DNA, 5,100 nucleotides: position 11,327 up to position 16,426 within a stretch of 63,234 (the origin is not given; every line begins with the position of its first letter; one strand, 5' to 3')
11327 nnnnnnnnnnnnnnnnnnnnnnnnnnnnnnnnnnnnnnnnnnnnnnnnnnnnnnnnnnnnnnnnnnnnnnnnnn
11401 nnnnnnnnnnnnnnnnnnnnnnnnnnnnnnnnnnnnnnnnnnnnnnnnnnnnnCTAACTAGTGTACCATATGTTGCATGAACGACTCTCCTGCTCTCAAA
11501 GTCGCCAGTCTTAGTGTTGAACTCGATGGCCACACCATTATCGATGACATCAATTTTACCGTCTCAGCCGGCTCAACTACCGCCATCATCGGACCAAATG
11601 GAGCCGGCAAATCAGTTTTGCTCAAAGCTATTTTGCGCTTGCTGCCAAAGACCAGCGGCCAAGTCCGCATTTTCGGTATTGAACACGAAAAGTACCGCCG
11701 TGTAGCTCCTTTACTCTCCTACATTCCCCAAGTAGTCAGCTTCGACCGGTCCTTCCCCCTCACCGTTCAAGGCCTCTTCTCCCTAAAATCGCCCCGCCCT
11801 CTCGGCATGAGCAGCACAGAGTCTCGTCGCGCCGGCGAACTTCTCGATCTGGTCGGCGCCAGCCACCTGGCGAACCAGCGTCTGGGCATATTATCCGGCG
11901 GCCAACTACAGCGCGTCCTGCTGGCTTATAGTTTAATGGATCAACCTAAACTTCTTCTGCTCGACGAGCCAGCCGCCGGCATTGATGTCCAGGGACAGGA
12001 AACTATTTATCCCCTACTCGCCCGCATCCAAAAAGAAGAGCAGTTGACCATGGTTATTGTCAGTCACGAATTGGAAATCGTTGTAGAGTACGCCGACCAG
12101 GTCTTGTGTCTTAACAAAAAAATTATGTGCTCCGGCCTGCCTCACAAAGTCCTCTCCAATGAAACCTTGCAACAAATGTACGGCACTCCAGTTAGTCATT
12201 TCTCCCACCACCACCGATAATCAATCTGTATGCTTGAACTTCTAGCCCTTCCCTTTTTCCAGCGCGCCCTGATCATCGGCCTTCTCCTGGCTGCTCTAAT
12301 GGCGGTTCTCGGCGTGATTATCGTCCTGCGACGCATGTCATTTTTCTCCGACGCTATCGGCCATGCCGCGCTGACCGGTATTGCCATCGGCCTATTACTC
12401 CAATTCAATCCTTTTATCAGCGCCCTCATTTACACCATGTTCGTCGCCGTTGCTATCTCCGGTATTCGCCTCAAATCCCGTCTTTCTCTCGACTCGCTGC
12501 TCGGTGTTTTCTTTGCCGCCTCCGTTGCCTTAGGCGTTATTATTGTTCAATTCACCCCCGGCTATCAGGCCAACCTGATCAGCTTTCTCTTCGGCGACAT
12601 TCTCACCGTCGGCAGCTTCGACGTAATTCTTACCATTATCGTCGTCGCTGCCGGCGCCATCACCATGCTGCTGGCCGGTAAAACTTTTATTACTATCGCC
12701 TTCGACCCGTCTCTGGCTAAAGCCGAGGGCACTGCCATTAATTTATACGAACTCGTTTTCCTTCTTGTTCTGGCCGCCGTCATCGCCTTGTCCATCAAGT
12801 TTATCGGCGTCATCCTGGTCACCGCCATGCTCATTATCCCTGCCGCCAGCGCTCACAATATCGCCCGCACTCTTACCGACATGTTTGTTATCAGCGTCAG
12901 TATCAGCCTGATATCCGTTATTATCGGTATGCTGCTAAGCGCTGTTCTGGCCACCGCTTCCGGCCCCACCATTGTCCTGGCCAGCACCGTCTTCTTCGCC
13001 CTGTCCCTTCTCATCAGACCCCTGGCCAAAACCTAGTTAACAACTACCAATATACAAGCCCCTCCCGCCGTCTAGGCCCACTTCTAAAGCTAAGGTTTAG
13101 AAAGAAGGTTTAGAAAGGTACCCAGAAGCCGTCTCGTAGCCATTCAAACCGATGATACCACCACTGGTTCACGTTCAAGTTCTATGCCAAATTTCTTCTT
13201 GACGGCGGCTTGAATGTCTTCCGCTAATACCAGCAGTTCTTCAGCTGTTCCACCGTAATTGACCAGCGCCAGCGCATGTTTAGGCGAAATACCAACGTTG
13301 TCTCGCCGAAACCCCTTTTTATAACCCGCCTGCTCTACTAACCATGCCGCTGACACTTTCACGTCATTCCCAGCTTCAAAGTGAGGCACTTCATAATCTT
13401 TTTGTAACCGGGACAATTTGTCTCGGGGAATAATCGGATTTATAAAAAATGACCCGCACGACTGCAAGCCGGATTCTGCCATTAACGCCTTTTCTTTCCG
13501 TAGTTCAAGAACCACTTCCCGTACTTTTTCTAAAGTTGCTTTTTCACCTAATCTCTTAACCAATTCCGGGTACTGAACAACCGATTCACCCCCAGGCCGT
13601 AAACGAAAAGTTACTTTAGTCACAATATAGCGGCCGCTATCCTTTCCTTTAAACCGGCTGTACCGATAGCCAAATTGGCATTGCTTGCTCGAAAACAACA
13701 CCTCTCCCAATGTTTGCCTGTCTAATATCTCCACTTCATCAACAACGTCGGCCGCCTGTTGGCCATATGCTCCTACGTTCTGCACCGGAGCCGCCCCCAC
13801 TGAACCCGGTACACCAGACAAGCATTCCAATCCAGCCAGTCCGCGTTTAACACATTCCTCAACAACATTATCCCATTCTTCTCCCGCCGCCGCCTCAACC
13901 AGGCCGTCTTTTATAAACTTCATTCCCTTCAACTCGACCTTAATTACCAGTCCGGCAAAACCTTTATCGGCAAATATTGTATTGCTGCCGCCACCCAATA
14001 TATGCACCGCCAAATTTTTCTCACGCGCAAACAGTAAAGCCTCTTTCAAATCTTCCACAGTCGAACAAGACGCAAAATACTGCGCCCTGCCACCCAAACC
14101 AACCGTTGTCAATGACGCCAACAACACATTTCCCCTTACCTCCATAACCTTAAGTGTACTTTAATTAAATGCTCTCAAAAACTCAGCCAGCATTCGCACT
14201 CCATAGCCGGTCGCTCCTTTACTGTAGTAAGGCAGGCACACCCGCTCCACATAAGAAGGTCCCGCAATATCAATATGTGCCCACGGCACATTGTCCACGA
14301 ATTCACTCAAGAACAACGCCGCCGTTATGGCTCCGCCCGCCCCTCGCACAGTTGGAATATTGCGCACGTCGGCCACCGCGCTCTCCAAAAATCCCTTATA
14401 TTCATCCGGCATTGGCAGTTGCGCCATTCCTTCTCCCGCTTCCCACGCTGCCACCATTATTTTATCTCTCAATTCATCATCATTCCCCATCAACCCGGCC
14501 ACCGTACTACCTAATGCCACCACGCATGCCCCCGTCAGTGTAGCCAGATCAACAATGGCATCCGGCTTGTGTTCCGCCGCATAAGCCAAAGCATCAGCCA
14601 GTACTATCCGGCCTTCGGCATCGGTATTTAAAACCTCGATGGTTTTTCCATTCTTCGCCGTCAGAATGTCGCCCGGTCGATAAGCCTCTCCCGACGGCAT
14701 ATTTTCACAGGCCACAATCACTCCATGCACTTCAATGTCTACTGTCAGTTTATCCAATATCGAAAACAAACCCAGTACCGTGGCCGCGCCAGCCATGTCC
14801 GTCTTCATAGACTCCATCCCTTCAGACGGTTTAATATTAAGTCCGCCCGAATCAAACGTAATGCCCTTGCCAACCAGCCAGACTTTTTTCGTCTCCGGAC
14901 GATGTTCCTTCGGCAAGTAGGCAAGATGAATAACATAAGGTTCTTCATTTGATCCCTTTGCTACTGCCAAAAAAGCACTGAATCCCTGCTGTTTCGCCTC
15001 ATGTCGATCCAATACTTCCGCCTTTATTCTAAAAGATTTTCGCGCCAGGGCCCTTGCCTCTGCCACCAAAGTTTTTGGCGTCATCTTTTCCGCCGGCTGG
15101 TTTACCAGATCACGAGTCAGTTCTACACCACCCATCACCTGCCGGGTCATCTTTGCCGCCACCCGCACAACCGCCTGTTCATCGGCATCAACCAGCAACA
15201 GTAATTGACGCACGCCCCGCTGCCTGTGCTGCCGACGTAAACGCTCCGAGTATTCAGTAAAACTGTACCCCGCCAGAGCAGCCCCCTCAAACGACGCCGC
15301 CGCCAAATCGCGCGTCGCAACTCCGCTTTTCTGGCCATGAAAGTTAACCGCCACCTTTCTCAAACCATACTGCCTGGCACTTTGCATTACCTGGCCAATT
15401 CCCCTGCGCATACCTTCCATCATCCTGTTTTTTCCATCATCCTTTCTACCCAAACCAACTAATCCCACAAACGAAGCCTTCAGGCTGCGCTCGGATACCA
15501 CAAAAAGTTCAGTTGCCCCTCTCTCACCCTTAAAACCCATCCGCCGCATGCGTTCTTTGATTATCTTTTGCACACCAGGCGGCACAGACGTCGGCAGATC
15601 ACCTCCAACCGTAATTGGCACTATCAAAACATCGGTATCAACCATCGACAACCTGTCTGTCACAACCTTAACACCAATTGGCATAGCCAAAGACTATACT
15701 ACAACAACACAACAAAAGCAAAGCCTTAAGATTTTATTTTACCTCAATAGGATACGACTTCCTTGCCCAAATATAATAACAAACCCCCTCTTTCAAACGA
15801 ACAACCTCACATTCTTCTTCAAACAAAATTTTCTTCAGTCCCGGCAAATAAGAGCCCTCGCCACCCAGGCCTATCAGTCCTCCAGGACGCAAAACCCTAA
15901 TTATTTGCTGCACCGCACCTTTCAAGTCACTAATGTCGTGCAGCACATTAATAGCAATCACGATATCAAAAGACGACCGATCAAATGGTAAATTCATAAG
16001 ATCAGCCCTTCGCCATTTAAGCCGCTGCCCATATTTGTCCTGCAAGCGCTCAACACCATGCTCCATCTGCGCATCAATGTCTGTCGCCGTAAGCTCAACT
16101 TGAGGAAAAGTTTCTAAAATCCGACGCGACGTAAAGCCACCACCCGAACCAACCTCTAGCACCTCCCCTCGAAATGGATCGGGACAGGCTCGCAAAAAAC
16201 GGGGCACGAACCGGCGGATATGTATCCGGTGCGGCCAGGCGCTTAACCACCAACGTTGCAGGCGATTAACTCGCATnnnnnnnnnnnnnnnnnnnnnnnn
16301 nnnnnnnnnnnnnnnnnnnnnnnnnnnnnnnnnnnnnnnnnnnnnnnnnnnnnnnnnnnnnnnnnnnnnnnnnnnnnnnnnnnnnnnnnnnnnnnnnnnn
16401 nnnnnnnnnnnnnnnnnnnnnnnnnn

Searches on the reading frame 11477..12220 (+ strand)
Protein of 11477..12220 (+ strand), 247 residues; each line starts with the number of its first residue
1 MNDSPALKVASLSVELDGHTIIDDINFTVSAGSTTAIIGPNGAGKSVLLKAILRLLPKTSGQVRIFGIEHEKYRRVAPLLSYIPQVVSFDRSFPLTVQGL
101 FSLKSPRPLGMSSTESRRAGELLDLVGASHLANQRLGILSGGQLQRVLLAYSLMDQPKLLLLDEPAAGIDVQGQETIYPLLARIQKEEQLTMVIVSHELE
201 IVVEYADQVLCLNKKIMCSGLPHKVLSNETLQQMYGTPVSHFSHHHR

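Call 33: search_protein_families(library=pfam, proteins=[window:11477-12220:+], max_evalue=0.0001)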
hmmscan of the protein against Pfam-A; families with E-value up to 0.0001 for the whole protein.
window:11477-12220:+ (247 aa): 4 families
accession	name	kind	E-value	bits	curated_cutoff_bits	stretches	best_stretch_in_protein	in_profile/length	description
PF00005.33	ABC_tran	-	6.9e-29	101.6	25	1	23-166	2-136/137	ABC transporter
PF13304.12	AAA_21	-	6.9e-12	46.5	27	1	35-55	2-22/304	AAA domain, putative AbiEii toxin, Type IV TA system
PF02463.25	SMC_N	-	2.2e-08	34.2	40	0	33-61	25-53/220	RecF/RecN/SMC N terminal domain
PF13555.12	AAA_29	-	3.6e-05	23.9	27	1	27-57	17-47/61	P-loop containing region of AAA domain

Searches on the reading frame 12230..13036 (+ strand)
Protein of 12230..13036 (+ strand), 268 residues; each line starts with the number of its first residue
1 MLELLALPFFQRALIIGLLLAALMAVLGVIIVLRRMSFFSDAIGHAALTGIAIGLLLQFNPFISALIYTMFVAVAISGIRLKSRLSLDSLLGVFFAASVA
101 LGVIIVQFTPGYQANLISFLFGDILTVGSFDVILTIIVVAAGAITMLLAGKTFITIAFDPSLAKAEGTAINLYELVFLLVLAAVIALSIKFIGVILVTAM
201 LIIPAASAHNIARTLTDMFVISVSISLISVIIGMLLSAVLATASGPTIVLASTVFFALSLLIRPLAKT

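Call 34: search_protein_families(library=pfam, proteins=[window:12230-13036:+], max_evalue=0.0001)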
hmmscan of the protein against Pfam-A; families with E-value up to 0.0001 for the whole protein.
window:12230-13036:+ (268 aa): 1 family
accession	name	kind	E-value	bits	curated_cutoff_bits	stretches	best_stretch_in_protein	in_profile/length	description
PF00950.22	ABC-3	-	1.1e-63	215.6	20.1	1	8-261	3-256/258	ABC 3 transport family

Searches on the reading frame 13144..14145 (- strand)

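Call 34: search_protein_families(library=pfam, proteins=[window:13144-14145:-], max_evalue=0.0001)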
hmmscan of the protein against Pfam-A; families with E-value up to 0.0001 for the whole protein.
window:13144-14145:- (333 aa): 2 families
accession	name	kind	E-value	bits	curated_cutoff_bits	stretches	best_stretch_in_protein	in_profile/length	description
PF02873.21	MurB_C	-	3.6e-25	88.5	27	1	207-330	1-99/99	UDP-N-acetylenolpyruvoylglucosamine reductase, C-terminal domain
PF01565.28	FAD_binding_4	-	7.3e-23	81.2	26.4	1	22-143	2-131/139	FAD binding domain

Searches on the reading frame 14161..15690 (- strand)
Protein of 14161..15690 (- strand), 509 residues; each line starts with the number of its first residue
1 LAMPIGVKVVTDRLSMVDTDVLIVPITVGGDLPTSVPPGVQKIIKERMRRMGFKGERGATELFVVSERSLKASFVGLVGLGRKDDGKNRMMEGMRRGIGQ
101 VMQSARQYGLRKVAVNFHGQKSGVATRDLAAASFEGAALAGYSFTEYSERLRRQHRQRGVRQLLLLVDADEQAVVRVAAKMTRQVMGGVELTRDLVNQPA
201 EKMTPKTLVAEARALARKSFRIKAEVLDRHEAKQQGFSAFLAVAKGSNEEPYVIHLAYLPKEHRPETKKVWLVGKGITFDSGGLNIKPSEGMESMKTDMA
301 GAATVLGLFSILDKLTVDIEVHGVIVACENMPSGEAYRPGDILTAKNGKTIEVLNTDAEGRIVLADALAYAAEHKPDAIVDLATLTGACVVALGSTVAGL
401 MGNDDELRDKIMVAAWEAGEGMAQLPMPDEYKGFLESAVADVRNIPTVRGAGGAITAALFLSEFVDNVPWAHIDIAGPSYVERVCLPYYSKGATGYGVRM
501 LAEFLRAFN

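Call 34: search_protein_families(library=pfam, proteins=[window:14161-15690:-], max_evalue=0.0001)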
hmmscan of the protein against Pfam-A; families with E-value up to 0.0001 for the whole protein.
window:14161-15690:- (509 aa): 2 families
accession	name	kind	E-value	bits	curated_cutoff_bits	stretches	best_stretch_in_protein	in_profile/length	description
PF00883.26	Peptidase_M17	-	3.1e-121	404.9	25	1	191-501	2-309/310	Cytosol aminopeptidase family, catalytic domain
PF02789.23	Peptidase_M17_N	-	3.2e-10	40.5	23.4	1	40-147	21-125/129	Cytosol aminopeptidase family, N-terminal domain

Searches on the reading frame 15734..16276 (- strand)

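Call 34: search_protein_families(library=pfam, proteins=[window:15734-16276:-], max_evalue=0.0001)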
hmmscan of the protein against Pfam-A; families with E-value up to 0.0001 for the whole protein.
window:15734-16276:- (180 aa): 8 families
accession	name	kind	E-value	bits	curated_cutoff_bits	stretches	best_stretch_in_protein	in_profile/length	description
PF08241.18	Methyltransf_11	-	3.8e-19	69.6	21.2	1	40-135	1-93/95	Methyltransferase domain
PF13649.12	Methyltransf_25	-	4.4e-19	69.4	27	1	39-133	1-97/97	Methyltransferase domain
PF08242.18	Methyltransf_12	-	8.6e-19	68.5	30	1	40-135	1-98/98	Methyltransferase domain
PF13847.12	Methyltransf_31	-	8.1e-13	48.7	27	1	38-135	6-107/145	Methyltransferase domain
PF13489.12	Methyltransf_23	-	2.7e-10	40.7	27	1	21-135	10-114/164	Methyltransferase domain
PF01209.24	Ubie_methyltran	-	1.8e-09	37.7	20.1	1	38-135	50-149/233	ubiE/COQ5 methyltransferase family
PF05401.17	NodS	-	7.5e-06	26.4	24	1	36-135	44-142/201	Nodulation protein S (NodS)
PF00891.24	Methyltransf_2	-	2e-05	24.5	22.3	1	39-134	66-161/210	O-methyltransferase domain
